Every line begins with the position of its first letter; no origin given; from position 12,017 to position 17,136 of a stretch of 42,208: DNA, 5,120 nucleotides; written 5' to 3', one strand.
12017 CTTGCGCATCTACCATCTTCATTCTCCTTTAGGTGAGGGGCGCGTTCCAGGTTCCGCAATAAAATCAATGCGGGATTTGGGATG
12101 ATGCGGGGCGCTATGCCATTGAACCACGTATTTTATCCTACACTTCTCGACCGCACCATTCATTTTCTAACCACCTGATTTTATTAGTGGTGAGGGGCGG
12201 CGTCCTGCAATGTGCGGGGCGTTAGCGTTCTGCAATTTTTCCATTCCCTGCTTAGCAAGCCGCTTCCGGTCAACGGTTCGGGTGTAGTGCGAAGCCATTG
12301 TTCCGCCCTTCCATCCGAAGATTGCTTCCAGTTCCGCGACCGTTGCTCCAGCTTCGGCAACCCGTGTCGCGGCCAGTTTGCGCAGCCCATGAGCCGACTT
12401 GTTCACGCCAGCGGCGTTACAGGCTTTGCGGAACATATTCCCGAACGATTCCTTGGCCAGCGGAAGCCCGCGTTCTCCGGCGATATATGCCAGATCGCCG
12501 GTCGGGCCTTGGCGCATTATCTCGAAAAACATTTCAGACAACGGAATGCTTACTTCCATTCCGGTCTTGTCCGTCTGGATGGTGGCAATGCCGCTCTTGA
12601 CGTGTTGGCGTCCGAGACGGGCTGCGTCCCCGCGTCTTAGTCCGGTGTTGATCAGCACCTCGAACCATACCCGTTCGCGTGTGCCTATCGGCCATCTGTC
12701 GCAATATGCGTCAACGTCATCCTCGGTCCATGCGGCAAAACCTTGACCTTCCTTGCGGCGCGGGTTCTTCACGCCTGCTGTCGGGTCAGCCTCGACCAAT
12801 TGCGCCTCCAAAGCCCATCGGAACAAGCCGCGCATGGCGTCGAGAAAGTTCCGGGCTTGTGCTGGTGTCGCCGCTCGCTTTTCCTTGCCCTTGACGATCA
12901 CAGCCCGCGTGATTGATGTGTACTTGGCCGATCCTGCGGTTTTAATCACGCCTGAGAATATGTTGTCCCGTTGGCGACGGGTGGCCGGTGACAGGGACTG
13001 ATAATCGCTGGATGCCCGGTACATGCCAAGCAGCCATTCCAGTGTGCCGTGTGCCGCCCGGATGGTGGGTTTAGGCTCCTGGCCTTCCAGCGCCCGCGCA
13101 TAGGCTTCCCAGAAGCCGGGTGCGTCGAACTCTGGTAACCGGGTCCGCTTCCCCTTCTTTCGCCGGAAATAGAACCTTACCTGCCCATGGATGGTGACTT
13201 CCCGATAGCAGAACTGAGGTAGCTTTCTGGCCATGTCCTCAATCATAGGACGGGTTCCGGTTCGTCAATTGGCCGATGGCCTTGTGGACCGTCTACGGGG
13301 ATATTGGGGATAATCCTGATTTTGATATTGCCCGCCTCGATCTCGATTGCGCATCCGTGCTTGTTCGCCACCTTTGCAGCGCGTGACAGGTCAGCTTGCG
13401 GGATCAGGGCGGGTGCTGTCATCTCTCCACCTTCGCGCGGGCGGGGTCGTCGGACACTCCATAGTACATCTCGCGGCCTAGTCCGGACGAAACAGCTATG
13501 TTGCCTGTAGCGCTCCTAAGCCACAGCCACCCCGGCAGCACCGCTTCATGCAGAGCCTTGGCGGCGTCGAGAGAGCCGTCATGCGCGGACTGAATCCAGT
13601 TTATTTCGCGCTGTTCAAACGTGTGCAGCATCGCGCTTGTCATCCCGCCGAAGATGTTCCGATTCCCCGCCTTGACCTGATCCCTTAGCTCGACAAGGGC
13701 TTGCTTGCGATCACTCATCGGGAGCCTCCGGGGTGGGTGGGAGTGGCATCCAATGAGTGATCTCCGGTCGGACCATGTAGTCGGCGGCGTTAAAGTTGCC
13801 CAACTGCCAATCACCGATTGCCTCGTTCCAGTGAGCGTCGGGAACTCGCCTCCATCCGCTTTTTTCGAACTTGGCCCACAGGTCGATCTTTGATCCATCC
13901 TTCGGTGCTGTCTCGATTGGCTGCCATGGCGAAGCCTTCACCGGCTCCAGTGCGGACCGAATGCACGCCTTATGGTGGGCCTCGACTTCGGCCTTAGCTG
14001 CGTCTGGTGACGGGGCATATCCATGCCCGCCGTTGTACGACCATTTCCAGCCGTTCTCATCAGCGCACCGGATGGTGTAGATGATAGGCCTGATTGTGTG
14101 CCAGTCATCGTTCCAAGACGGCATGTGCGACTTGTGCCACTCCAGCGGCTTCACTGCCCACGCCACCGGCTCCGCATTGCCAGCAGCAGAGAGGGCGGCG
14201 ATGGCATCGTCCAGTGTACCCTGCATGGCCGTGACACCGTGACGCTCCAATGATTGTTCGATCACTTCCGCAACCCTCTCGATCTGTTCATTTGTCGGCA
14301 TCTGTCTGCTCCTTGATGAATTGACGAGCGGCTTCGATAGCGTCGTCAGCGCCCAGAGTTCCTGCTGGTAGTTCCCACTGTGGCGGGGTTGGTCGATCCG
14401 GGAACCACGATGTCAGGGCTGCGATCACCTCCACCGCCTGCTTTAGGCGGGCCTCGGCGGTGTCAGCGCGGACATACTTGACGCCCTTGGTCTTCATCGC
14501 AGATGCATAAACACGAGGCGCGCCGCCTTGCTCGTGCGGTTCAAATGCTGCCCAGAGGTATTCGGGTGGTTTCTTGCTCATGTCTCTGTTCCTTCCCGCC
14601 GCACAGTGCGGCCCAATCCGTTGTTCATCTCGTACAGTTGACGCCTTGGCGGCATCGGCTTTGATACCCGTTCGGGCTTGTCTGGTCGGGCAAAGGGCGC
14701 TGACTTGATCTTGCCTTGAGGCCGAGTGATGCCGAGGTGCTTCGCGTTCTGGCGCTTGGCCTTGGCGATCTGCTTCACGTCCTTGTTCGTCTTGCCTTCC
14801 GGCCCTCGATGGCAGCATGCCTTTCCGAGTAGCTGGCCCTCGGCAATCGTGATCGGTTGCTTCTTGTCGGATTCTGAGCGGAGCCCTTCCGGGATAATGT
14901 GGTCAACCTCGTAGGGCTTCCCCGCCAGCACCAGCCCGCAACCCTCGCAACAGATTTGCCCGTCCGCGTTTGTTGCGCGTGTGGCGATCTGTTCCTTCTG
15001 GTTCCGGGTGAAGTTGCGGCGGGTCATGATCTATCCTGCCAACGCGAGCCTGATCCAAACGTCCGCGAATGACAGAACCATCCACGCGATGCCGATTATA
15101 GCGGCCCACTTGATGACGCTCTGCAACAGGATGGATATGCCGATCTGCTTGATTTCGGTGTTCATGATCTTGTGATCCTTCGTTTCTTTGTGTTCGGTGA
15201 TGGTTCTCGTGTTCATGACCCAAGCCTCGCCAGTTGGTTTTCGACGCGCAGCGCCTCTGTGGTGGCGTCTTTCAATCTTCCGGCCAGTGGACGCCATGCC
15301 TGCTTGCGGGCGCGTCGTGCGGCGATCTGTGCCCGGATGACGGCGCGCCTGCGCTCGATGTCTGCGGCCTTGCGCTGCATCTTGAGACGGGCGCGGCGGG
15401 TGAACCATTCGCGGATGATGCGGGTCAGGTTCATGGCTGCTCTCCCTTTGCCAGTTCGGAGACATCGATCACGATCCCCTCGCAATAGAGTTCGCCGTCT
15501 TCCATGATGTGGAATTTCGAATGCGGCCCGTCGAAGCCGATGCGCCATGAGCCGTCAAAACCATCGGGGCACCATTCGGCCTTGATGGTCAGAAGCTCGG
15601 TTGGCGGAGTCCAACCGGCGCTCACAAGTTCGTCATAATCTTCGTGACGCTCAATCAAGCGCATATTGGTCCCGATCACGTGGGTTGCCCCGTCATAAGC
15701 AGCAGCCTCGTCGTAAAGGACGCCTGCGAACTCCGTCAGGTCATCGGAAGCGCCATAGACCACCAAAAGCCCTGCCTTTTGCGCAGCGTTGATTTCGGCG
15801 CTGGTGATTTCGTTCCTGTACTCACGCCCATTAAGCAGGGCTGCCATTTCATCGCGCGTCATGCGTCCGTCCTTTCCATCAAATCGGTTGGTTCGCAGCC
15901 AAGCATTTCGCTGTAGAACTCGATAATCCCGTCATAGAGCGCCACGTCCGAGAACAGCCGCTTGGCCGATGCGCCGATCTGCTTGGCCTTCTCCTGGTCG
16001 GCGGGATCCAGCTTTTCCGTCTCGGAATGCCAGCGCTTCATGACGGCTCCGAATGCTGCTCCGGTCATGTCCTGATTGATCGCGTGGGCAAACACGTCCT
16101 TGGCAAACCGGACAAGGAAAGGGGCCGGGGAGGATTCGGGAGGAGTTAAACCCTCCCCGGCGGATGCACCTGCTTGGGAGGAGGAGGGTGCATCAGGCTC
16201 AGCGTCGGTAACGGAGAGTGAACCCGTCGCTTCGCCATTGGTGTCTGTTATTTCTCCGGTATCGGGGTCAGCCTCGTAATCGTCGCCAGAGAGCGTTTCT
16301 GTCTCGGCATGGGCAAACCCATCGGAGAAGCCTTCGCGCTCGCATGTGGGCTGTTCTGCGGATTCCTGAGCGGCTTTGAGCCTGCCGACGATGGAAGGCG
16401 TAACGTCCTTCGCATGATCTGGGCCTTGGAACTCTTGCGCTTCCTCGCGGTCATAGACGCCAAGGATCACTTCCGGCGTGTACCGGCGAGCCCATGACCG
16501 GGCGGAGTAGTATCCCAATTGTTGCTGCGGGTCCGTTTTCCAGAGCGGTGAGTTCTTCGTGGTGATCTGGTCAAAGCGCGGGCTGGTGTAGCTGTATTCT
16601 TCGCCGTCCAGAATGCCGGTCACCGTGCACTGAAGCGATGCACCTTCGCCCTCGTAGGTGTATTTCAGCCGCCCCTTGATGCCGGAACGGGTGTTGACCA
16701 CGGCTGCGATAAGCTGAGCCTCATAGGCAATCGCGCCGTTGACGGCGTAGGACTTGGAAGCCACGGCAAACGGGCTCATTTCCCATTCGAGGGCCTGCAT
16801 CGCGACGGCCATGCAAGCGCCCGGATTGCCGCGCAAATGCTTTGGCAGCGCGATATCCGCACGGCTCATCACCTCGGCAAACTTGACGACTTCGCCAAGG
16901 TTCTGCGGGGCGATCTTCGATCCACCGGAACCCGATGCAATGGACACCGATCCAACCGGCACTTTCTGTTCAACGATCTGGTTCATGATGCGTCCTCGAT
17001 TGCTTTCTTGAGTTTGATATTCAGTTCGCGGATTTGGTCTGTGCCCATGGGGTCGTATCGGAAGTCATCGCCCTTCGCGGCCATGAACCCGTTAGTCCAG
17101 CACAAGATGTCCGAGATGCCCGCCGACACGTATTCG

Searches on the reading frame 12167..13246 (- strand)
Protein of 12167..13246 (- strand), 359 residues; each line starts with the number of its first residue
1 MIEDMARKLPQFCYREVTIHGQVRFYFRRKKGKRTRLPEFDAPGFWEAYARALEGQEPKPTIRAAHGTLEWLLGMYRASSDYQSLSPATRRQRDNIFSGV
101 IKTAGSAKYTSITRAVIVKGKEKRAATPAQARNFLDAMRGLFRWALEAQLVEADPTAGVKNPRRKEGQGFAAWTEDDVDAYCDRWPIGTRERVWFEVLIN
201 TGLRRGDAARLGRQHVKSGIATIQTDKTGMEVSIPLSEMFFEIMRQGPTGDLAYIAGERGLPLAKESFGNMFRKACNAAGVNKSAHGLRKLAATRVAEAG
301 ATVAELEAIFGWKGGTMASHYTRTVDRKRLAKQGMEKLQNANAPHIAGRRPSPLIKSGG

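Call 20: search_protein_families(library=pfam, proteins=[window:12167-13246:-], max_evalue=0.01)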
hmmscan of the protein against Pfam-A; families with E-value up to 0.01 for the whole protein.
window:12167-13246:- (359 aa): 1 family
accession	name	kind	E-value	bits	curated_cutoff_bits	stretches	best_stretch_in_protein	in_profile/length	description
PF00589.27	Phage_integrase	-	1.3e-17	64.5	27.1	1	181-324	14-168/172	Phage integrase family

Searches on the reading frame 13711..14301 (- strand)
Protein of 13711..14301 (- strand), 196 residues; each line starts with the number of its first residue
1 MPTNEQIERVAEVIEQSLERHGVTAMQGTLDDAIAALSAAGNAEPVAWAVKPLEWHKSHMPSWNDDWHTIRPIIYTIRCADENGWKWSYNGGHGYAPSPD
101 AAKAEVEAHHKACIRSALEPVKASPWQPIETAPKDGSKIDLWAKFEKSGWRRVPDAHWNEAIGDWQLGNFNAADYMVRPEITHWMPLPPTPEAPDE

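Call 20: search_protein_families(library=pfam, proteins=[window:13711-14301:-], max_evalue=0.01)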
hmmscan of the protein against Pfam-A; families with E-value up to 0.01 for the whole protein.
window:13711-14301:- (196 aa): 1 family
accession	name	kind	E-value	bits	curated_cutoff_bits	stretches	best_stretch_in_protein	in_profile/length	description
PF04448.17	DUF551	-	0.001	20.3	22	1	163-192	45-68/68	Protein of unknown function (DUF551)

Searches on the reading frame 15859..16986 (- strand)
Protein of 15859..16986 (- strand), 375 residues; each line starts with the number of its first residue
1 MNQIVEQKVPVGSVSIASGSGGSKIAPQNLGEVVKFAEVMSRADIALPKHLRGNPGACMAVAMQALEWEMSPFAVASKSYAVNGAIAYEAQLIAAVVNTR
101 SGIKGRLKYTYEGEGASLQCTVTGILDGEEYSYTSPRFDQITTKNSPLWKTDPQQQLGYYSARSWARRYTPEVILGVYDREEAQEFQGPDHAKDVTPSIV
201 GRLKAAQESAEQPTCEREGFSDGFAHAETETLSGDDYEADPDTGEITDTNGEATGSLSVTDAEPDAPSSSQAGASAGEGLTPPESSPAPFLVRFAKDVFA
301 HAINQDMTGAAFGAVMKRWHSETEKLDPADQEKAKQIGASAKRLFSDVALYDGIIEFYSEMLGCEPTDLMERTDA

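Call 20: search_protein_families(library=pfam, proteins=[window:15859-16986:-], max_evalue=0.01)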
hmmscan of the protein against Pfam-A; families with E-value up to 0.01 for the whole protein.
window:15859-16986:- (375 aa): 1 family
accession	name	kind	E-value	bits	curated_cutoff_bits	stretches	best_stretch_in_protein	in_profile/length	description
PF03837.19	RecT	-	1.2e-16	61.3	24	2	115-187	111-191/198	RecT family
